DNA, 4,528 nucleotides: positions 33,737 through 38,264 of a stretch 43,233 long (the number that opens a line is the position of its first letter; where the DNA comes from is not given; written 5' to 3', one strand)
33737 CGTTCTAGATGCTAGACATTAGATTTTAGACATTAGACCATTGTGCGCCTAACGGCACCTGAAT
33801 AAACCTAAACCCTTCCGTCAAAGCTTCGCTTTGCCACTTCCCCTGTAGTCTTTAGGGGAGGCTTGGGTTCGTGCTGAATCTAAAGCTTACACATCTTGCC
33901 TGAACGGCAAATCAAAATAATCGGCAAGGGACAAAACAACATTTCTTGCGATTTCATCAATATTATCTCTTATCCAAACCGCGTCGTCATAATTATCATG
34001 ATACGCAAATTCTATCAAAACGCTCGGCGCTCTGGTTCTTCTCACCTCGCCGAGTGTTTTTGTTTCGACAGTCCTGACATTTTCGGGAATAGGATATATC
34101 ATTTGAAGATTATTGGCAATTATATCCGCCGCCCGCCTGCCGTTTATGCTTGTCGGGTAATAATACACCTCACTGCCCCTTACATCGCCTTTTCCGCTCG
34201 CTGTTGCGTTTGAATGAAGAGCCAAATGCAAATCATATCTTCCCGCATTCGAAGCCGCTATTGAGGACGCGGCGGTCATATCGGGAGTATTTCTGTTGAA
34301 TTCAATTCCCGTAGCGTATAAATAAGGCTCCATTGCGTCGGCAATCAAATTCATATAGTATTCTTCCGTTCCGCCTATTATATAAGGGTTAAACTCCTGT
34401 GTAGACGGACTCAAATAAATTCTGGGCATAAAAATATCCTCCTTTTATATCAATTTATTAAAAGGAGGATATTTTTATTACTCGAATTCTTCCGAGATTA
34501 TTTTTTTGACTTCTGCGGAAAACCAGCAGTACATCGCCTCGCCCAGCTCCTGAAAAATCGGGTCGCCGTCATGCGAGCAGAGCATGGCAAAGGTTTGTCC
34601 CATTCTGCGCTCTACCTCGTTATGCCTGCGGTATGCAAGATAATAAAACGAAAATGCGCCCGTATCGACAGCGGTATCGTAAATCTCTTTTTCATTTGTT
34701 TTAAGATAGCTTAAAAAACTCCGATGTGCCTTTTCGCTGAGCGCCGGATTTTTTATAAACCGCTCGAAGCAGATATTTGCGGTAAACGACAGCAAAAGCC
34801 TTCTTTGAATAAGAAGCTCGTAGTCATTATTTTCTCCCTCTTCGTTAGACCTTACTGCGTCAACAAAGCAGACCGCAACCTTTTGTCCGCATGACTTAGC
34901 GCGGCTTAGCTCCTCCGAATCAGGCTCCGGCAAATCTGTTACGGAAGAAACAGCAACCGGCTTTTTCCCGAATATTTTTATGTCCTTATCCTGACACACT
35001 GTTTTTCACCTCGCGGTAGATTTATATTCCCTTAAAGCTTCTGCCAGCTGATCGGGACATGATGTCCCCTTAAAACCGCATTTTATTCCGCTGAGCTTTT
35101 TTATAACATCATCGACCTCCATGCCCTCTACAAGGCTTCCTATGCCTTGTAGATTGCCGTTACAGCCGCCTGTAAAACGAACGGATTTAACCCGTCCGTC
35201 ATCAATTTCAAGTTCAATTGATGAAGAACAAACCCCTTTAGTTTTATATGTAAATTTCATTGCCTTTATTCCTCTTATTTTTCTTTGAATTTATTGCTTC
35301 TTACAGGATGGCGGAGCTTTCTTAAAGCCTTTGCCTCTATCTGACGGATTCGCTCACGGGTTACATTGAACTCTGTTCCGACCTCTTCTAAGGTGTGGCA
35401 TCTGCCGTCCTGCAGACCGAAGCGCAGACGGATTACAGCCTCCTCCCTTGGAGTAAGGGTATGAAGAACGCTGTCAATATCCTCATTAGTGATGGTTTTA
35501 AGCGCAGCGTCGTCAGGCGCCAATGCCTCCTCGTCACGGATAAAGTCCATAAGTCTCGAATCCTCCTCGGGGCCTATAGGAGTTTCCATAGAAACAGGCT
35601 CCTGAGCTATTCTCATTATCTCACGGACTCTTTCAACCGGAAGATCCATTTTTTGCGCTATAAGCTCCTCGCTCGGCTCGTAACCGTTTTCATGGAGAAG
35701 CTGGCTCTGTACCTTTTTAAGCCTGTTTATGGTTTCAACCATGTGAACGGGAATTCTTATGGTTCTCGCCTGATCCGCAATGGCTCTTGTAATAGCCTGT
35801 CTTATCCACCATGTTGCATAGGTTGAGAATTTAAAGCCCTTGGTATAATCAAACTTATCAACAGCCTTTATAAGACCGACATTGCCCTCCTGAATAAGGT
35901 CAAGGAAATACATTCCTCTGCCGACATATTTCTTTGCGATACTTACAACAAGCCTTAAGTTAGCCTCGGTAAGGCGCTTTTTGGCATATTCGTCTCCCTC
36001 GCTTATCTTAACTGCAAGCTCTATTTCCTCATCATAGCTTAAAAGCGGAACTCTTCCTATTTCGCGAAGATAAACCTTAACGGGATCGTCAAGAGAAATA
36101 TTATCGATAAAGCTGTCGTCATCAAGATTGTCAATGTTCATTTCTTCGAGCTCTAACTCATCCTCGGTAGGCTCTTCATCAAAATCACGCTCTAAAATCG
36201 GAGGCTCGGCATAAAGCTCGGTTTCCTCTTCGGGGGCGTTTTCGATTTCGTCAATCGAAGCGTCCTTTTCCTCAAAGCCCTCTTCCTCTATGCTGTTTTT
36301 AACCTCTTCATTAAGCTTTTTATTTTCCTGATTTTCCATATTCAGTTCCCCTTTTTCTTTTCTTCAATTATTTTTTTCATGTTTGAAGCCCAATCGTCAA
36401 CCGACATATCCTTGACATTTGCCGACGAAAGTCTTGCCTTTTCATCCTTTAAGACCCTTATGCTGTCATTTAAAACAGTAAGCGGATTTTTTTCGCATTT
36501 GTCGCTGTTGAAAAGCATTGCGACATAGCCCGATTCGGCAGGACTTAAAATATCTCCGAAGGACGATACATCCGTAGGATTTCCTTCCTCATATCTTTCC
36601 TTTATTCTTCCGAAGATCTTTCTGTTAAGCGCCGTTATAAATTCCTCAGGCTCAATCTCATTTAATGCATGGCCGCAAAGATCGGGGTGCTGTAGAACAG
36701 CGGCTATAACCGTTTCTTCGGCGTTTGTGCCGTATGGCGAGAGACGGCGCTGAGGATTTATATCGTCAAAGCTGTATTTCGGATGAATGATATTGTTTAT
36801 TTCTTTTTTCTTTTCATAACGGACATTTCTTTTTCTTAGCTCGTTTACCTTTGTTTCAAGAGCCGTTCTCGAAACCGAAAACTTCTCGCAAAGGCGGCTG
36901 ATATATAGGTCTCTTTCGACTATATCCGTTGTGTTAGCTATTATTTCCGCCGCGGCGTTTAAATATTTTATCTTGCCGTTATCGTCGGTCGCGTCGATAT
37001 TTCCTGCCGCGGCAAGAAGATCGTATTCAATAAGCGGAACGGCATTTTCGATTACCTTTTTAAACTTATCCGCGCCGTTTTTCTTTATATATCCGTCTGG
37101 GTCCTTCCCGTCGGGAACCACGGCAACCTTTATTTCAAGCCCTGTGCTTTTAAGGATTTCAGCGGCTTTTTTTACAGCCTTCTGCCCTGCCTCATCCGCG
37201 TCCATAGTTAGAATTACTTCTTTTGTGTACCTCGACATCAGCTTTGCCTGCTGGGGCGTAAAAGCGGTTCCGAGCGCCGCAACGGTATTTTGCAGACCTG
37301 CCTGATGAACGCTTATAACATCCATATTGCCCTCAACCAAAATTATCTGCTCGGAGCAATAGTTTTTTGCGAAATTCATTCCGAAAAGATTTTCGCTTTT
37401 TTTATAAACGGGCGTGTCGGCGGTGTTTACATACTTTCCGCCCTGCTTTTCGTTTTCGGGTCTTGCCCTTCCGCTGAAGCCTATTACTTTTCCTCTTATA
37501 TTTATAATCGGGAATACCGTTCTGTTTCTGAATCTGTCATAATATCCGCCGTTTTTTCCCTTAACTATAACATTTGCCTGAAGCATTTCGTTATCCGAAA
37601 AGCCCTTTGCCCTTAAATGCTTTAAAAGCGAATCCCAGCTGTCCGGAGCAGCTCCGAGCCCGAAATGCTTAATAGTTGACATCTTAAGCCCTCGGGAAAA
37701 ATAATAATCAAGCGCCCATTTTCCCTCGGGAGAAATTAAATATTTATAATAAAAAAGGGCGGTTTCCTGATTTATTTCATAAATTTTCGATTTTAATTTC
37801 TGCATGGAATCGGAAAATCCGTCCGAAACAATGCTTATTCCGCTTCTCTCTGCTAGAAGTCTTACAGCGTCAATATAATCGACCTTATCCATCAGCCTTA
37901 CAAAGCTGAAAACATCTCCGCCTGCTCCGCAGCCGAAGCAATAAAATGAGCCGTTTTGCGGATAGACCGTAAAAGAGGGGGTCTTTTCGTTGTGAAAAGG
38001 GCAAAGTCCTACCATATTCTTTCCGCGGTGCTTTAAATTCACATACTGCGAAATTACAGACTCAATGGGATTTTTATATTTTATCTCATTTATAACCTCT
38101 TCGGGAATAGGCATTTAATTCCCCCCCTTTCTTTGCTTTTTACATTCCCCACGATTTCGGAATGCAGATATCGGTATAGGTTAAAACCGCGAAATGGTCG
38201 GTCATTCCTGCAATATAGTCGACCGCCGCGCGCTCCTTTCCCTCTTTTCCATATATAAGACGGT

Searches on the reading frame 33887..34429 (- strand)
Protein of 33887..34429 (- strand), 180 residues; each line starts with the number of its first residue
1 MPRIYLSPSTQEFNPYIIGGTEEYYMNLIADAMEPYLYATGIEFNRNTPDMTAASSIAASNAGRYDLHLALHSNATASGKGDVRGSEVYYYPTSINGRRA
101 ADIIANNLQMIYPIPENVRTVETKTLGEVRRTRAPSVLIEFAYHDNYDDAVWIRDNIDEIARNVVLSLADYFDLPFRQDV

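Call 14: search_protein_families(library=pfam, proteins=[window:33887-34429:-])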
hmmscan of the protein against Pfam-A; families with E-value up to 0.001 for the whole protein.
window:33887-34429:- (180 aa): 1 family
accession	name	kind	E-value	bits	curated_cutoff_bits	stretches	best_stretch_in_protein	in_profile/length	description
PF01520.23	Amidase_3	-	1.2e-15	58.4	27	1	21-167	21-171/174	N-acetylmuramoyl-L-alanine amidase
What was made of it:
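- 33887..34429 (-): N-acetylmuramoyl-L-alanine amidase gene, the convergent neighbour. Its stop codon abuts the element, and its last codons differ from those of relatives that lack the element. Pfam Amidase_3 (call 14).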

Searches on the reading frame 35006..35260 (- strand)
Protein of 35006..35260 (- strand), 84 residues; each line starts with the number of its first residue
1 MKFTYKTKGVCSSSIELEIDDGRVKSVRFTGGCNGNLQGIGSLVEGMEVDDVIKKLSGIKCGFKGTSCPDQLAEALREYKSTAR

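Call 14: search_protein_families(library=pfam, proteins=[window:35006-35260:-])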
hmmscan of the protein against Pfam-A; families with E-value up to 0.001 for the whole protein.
window:35006-35260:- (84 aa): 1 family
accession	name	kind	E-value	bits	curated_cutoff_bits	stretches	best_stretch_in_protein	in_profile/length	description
PF12637.14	TSCPD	-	1.8e-33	115.1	22.8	1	4-79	2-87/88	TSCPD domain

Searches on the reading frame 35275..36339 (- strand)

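Call 14: search_protein_families(library=pfam, proteins=[window:35275-36339:-])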
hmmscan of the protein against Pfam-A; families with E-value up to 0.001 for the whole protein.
window:35275-36339:- (354 aa): 4 families
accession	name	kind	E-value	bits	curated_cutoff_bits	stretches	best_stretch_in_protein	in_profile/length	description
PF04539.22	Sigma70_r3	-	2.6e-24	85.6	25.3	1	202-278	1-77/78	Sigma-70 region 3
PF04542.20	Sigma70_r2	-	8e-24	83.7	24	1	124-193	2-71/71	Sigma-70 region 2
PF04545.22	Sigma70_r4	-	9.4e-21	73.5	24.1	1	291-344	1-50/50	Sigma-70, region 4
PF00140.25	Sigma70_r1_2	-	1.6e-14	54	22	1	85-117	1-33/34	Sigma-70 factor, region 1.2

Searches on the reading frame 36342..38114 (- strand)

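Call 14: search_protein_families(library=pfam, proteins=[window:36342-38114:-])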
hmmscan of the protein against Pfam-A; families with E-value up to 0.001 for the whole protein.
window:36342-38114:- (590 aa): 8 families
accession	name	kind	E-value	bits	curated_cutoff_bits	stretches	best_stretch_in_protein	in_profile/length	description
PF08275.17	DNAG_N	-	4.2e-37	127.5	26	1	121-249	1-127/128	DNA primase catalytic core, N-terminal domain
PF01807.25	Zn_ribbon_DnaG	-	2.9e-34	117.2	24.9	1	4-96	2-94/98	CHC2 zinc finger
PF13155.12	Toprim_2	-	7.1e-27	94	22.1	1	258-343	1-88/88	Toprim-like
PF13662.12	Toprim_4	-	1.2e-19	70.7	25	1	256-330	2-83/85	Toprim domain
PF01751.28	Toprim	-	1.7e-14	54.2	23.1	1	256-330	1-93/96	Toprim domain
PF10410.14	DnaB_bind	-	1.6e-10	41.5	20.6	1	369-416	8-55/56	DnaB-helicase binding domain of primase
PF13362.12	Toprim_3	-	1.7e-10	41.7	27.2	1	257-349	2-95/95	Toprim domain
PF00772.26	DnaB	-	7.5e-09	36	23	1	460-518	3-61/103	DnaB-like helicase N terminal domain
